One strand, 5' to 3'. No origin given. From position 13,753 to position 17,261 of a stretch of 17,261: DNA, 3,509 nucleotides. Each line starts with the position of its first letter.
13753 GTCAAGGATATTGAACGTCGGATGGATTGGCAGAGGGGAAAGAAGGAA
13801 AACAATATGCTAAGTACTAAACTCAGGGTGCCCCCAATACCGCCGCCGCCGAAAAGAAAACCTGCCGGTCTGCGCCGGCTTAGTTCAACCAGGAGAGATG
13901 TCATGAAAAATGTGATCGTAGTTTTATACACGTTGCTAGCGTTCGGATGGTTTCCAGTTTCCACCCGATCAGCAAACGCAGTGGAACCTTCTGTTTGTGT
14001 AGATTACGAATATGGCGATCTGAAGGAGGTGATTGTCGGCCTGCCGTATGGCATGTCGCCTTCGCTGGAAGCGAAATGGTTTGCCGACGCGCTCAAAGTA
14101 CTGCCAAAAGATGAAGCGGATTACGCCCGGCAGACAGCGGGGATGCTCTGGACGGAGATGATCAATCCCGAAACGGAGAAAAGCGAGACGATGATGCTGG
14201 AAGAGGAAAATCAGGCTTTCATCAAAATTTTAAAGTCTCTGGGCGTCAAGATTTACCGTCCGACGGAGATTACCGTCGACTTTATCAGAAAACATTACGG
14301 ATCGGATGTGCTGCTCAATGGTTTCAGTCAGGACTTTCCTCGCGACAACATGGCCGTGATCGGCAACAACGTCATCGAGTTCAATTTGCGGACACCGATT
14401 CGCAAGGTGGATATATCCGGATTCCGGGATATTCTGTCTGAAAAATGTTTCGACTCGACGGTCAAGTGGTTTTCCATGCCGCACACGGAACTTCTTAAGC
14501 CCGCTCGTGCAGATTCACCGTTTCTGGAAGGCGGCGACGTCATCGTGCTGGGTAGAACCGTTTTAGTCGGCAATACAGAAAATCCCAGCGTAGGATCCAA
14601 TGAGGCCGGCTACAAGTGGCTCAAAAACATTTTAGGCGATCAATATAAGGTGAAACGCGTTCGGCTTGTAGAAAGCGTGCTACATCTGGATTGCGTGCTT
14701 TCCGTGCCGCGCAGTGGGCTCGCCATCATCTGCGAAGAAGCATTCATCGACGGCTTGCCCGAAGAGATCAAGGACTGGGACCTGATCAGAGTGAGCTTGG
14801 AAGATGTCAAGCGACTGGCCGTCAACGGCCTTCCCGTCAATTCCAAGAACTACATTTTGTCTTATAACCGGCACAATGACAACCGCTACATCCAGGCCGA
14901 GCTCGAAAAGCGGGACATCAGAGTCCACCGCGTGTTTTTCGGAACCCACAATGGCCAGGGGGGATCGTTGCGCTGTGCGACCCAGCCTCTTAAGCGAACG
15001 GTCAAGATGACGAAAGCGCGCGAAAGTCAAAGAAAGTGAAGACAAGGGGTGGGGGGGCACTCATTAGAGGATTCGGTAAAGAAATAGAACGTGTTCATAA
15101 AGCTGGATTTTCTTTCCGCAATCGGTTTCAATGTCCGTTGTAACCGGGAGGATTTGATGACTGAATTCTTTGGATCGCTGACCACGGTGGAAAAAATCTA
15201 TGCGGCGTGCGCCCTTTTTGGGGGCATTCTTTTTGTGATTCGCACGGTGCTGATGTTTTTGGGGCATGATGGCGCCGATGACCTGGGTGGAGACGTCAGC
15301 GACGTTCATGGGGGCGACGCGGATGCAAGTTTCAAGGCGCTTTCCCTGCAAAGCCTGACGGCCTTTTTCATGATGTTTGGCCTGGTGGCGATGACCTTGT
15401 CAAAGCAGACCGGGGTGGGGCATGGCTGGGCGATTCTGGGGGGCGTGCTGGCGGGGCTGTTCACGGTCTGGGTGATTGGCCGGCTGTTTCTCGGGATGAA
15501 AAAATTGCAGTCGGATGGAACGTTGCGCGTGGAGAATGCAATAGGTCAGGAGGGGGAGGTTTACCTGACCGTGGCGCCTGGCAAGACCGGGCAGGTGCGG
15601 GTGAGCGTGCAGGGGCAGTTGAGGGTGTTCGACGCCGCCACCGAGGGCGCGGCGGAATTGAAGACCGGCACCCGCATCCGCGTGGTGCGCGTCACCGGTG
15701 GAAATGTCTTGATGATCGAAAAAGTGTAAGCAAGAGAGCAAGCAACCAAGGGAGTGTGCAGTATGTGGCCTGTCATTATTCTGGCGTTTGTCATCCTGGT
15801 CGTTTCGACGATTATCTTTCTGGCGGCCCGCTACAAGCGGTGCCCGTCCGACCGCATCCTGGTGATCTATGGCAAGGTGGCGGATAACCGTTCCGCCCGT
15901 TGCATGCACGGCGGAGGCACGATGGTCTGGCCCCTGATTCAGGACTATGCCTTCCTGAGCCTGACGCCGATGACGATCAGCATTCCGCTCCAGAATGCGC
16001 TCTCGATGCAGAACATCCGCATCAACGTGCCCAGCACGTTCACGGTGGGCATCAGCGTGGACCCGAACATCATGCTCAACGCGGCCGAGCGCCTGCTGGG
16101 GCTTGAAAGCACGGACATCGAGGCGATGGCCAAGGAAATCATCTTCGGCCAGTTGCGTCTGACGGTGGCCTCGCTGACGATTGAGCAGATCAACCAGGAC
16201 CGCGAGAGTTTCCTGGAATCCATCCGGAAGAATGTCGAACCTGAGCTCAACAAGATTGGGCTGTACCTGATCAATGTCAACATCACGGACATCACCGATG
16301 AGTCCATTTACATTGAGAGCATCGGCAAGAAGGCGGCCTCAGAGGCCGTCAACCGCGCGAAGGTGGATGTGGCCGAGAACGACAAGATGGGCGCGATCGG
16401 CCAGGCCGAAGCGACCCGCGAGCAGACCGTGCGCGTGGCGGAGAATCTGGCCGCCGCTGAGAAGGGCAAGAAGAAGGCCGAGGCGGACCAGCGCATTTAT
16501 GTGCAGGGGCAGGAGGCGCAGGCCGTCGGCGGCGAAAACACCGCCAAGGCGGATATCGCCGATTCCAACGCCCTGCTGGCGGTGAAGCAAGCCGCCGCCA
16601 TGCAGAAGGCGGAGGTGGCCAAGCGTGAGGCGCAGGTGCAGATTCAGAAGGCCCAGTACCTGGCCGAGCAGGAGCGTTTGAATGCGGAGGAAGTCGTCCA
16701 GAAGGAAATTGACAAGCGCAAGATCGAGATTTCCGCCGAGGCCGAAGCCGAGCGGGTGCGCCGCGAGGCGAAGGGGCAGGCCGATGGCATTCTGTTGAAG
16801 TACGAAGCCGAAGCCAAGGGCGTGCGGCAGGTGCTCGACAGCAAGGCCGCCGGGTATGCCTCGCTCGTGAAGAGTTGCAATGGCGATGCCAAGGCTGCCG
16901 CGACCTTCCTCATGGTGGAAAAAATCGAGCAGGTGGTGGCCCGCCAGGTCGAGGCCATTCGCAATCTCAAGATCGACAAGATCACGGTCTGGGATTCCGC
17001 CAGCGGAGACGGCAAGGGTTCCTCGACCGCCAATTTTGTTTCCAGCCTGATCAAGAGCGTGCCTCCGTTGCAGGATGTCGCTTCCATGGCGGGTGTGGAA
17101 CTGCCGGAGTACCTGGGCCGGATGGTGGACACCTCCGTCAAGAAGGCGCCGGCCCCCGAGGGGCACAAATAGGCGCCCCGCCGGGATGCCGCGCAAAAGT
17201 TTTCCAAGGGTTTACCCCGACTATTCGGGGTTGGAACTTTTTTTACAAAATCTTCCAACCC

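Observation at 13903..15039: AGAT/StrB1-family amidinotransferase carrying a Sec signal peptide, in a low-G+C single-gene islet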

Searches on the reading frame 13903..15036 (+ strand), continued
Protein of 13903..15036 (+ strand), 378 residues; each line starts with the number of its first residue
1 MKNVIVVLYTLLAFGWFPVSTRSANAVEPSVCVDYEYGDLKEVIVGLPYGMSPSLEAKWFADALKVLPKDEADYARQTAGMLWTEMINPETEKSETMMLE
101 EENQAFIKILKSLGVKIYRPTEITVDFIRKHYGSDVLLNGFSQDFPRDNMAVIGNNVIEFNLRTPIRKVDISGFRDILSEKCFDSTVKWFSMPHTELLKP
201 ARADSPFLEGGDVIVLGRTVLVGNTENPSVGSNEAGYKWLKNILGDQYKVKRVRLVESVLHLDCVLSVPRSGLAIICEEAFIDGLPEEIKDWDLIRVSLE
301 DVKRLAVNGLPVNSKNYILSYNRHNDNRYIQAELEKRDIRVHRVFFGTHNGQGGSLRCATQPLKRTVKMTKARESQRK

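Call 94: find_encoding_contigs(protein=P0296, flank=6000, max_places=2)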
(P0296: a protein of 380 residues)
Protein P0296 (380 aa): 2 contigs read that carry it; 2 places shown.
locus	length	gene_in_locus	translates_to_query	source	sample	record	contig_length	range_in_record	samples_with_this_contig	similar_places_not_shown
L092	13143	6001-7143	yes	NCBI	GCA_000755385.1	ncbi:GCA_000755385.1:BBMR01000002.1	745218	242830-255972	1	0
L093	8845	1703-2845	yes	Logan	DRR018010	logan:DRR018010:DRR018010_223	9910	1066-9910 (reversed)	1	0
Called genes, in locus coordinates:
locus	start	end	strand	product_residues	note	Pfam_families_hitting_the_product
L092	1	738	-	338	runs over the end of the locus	PF13483:Lactamase_B_3, PF12706:Lactamase_B_2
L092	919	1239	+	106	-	PF00440:TetR_N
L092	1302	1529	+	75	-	PF14246:TetR_C_7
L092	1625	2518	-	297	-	PF00126:HTH_1, PF03466:LysR_substrate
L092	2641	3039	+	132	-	-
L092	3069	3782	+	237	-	PF02274:ADI (faint), PF19420:DDAH_eukar (weak)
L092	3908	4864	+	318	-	-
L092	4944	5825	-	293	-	PF00126:HTH_1, PF03466:LysR_substrate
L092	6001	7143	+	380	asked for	PF19420:DDAH_eukar, PF02274:ADI (faint)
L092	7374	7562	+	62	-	PF02416:TatA_B_E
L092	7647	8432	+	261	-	PF00902:TatC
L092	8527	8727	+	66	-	PF02416:TatA_B_E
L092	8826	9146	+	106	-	-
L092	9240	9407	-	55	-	-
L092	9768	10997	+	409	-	PF00270:DEAD, PF04851:ResIII, PF00271:Helicase_C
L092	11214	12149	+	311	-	-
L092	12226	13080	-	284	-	PF00491:Arginase (weak)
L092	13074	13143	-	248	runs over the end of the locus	PF08279:HTH_11 (weak), PF12840:HTH_20 (weak), PF01614:IclR_C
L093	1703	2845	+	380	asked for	PF19420:DDAH_eukar, PF02274:ADI (faint)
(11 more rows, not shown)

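Call 95: find_encoding_contigs(protein=P0399, flank=6000, max_places=2)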
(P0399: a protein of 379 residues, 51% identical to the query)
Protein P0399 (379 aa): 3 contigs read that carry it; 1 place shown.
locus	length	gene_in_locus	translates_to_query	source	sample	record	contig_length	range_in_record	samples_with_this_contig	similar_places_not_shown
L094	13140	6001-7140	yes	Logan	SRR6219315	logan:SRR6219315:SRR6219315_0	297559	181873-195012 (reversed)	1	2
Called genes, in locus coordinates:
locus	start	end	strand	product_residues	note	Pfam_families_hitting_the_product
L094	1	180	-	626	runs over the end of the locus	PF02743:dCache_1, PF00990:GGDEF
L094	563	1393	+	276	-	PF10463:Peptidase_U49 (weak), PF14247:DUF4344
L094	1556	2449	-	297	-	PF00126:HTH_1, PF03466:LysR_substrate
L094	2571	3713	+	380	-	PF02274:ADI (faint), PF19420:DDAH_eukar (weak)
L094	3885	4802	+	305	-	PF13557:Phenol_MetA_deg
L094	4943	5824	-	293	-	PF00126:HTH_1, PF03466:LysR_substrate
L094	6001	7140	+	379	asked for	PF19420:DDAH_eukar, PF02274:ADI (faint)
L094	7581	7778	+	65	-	PF02416:TatA_B_E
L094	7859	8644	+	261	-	PF00902:TatC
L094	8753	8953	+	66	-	PF02416:TatA_B_E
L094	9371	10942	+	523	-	PF03193:RsgA_GTPase (faint), PF00005:ABC_tran, PF13304:AAA_21 (faint), PF13401:AAA_22 (faint), PF02463:SMC_N (weak), PF00005:ABC_tran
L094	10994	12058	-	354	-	PF12833:HTH_18, PF00165:HTH_AraC (weak)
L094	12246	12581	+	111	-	PF05656:DUF805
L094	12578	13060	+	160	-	-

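Call 96: find_encoding_contigs(protein=P0401, flank=6000, max_places=2)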
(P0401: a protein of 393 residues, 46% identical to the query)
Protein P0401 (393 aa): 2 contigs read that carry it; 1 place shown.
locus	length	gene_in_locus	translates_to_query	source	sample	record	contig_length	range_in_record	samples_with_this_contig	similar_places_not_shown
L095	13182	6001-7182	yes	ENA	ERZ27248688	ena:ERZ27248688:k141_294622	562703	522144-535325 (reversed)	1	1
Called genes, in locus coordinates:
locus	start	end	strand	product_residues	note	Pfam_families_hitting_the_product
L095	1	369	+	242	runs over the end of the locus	-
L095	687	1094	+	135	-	-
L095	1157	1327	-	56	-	-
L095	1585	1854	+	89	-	-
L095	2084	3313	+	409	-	-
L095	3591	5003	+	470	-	PF00491:Arginase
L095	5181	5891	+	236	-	PF00484:Pro_CA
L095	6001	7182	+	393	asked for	PF02274:ADI (weak), PF19420:DDAH_eukar (weak)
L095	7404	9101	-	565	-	-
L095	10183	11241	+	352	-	PF04371:PAD_porph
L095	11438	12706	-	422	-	PF13360:PQQ_2 (weak), PF01011:PQQ (faint), PF13360:PQQ_2, PF13570:Beta-prop_ACSF4 (weak)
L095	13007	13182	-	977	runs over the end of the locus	PF17148:DUF5117, PF16313:DUF4953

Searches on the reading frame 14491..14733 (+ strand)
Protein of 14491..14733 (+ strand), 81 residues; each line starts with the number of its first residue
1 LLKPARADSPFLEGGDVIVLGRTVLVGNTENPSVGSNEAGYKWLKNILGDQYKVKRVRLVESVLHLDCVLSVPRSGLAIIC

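Call 73: search_solved_structures(query=window:14491-14733:+, max_evalue=10, show_alignments=5)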
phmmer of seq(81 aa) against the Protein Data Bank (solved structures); distinct sequences matched with E-value up to 10: 9.
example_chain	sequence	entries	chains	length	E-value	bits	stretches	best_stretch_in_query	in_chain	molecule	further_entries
1bwd_A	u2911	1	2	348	0.0048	20.4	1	33-78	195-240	PROTEIN (INOSAMINE-PHOSPHATE AMIDINOTRANSFERASE)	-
5wpi_A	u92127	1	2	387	0.87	13.3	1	9-70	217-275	HsvA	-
2ci1_A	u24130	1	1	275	0.91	13.2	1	8-73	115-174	NG, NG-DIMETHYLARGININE DIMETHYLAMINOHYDROLASE 1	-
2c6z_A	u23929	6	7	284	1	13.1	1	8-73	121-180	NG, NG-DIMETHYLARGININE DIMETHYLAMINOHYDROLASE 1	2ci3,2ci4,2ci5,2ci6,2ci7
7fh7_A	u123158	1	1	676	1.3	12.7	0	6-42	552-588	CylK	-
7fh8_A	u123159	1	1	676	1.3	12.7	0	6-42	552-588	CylK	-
7ron_A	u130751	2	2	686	1.3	12.7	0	6-42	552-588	CylK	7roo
7fh6_A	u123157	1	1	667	1.4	12.6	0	6-42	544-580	CylK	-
6u1r_A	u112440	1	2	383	1.7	12.4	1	10-71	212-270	SxtG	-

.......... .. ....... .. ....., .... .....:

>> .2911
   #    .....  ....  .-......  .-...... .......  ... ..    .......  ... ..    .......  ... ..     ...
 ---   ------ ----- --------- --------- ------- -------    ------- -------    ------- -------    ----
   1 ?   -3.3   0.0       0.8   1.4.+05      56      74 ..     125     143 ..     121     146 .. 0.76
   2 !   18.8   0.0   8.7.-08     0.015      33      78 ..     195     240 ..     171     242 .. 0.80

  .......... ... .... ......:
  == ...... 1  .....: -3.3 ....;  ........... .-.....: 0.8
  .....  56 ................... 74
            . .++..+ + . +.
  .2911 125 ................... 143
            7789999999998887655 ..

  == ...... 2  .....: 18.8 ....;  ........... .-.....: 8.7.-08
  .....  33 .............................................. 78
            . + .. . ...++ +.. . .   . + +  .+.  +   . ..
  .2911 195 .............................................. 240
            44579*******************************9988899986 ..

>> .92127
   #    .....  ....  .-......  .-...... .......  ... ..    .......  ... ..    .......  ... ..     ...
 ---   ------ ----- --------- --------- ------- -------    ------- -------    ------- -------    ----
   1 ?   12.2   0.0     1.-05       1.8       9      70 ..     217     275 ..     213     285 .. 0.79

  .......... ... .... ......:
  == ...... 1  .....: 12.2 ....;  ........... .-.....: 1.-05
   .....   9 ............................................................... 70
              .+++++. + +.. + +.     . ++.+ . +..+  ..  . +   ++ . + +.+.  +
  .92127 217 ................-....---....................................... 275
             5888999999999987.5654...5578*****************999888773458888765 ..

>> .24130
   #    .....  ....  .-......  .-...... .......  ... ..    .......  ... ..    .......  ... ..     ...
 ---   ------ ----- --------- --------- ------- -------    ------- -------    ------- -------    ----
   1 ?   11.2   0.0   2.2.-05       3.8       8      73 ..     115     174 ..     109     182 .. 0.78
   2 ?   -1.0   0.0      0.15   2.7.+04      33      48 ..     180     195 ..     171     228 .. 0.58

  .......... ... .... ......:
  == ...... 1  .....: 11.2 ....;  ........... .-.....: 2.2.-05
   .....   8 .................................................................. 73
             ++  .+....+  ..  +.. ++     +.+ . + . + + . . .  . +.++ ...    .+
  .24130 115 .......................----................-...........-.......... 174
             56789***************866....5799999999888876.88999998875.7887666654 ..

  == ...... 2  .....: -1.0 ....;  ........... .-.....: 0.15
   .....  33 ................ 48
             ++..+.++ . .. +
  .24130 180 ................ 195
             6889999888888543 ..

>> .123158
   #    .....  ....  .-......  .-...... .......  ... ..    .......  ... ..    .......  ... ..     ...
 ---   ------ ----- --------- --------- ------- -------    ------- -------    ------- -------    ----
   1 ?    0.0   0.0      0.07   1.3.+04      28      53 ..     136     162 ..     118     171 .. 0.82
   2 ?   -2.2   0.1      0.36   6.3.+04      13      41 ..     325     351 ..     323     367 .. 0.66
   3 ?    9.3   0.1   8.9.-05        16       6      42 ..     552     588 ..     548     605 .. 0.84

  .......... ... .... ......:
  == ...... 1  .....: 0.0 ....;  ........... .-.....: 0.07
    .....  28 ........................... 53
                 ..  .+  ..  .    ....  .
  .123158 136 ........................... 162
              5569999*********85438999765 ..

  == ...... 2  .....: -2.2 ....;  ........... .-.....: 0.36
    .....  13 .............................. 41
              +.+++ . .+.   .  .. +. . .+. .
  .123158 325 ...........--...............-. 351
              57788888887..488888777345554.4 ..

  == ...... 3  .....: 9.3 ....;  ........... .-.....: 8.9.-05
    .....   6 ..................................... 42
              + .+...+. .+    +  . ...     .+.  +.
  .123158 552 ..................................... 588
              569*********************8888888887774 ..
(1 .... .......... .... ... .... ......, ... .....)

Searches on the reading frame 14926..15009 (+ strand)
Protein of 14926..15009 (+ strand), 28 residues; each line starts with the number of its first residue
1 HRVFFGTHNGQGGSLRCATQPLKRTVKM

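Call 58: search_solved_structures(query=window:14926-15009:+, max_evalue=10, show_alignments=5)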
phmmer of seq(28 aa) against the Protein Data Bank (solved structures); distinct sequences matched with E-value up to 10: 0.

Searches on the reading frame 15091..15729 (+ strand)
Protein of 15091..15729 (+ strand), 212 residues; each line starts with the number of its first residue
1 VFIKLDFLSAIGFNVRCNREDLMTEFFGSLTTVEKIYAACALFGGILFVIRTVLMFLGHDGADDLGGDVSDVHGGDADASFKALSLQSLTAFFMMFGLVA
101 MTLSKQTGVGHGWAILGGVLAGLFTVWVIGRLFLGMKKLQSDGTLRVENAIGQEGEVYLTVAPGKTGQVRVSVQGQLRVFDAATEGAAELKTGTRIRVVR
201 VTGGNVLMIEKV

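Call 10: search_protein_families(library=pfam, proteins=[window:15091-15729:+], max_evalue=0.01)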
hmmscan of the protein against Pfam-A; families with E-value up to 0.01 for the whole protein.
window:15091-15729:+ (212 aa): 1 family
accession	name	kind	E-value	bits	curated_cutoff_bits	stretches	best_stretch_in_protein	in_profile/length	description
PF01957.25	NfeD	-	0.0027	18.3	29.1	1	148-204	2-51/57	NfeD-like C-terminal, partner-binding domain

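Call 87: search_protein_families(library=ncbifam, proteins=[window:15091-15726:+], max_evalue=0.00001)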
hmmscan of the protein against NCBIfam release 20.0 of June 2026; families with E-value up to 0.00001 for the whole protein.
window:15091-15726:+ (212 aa): 0 families

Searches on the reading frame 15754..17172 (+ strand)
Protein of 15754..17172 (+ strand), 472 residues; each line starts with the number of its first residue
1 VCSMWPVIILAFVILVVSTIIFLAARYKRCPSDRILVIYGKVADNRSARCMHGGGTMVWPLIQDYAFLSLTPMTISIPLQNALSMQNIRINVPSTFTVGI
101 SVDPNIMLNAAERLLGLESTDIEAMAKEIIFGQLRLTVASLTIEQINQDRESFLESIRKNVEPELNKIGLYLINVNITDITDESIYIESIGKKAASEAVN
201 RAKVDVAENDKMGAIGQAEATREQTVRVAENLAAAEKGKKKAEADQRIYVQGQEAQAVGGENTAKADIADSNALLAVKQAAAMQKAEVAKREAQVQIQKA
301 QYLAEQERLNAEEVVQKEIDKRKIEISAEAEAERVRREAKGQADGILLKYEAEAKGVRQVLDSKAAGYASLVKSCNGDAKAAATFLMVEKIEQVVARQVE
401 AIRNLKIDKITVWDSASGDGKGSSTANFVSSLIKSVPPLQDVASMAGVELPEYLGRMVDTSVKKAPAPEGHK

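Call 10: search_protein_families(library=pfam, proteins=[window:15754-17172:+], max_evalue=0.01)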
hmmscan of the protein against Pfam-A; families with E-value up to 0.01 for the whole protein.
window:15754-17172:+ (472 aa): 1 family
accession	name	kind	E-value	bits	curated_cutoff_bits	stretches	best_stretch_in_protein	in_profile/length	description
PF01145.31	Band_7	-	1.1e-26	94.4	23.6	1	33-211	6-176/176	SPFH domain / Band 7 family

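Call 87: search_protein_families(library=ncbifam, proteins=[window:15754-17169:+], max_evalue=0.00001)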
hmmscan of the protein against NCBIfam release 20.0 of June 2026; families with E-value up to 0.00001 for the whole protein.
window:15754-17169:+ (472 aa): 1 family
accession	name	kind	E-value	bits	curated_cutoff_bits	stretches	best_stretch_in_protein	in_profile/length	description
NF058507.1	FlotScfldFlot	equivalog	3.2e-36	125.4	700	1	8-454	4-472/477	flotillin lipid rafts scaffold protein FloT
